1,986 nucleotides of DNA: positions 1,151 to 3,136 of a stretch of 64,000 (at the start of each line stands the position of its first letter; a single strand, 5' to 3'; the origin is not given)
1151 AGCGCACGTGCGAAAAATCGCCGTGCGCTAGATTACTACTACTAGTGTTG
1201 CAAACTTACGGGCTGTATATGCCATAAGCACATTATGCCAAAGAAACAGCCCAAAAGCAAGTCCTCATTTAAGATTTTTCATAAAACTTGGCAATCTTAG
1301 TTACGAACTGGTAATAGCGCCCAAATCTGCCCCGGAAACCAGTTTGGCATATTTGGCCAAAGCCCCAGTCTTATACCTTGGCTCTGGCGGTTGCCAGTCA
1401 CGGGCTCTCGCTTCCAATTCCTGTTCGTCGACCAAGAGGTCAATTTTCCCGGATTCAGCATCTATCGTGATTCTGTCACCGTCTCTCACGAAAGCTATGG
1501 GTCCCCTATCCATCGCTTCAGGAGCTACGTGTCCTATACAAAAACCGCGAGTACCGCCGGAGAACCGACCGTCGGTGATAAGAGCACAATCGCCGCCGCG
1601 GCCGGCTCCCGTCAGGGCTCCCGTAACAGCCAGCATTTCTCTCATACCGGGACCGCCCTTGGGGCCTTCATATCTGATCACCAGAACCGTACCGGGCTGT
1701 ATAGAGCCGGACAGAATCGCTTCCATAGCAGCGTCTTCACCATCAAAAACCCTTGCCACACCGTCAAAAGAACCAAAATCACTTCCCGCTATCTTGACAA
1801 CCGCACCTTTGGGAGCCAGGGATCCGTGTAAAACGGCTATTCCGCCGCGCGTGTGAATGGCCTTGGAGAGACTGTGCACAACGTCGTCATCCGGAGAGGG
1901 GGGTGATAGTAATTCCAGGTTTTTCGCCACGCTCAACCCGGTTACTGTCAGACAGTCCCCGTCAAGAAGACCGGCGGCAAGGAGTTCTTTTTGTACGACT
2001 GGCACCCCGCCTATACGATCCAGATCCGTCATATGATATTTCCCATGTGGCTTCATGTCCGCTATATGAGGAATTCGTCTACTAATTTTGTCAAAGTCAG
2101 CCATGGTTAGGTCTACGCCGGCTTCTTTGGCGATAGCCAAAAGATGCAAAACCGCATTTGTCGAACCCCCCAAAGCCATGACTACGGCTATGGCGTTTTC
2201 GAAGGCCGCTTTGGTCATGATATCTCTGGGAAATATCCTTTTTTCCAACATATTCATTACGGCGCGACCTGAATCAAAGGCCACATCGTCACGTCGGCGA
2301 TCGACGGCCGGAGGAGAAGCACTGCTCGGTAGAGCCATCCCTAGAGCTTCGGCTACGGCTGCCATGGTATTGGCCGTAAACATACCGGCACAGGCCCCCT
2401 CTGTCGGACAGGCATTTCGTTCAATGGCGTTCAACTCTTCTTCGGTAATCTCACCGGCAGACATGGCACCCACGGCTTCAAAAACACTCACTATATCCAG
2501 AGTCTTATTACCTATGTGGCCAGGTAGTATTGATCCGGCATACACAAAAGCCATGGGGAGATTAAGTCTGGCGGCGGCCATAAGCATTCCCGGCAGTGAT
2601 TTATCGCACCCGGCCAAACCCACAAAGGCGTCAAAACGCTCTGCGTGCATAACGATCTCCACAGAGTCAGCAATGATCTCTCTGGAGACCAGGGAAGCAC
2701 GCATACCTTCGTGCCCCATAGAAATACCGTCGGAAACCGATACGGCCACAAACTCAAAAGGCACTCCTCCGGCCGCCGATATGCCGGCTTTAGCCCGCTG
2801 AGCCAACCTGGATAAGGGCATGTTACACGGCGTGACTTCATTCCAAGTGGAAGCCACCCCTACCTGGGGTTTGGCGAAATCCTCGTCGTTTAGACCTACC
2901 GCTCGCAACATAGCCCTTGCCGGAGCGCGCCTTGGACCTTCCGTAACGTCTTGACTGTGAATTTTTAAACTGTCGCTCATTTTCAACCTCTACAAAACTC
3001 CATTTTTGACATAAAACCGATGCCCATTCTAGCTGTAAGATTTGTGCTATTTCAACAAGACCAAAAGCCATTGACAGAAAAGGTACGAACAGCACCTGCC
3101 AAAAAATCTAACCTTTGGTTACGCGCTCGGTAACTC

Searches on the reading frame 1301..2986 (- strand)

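Call 52: search_protein_families(library=pfam, proteins=[window:1301-2986:-], max_evalue=1)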
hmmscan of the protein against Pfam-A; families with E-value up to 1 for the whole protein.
window:1301-2986:- (561 aa): 2 families
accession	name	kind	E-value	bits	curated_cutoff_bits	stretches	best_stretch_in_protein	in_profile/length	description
PF00920.27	ILVD_EDD_N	-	8e-136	452.8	27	1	39-355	1-315/316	Dihydroxy-acid/6-phosphogluconate dehydratase N-terminal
PF24877.1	ILV_EDD_C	-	1e-72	244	27.7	1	368-557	1-191/191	Dihydroxy-acid/6-phosphogluconate dehydratase C-terminal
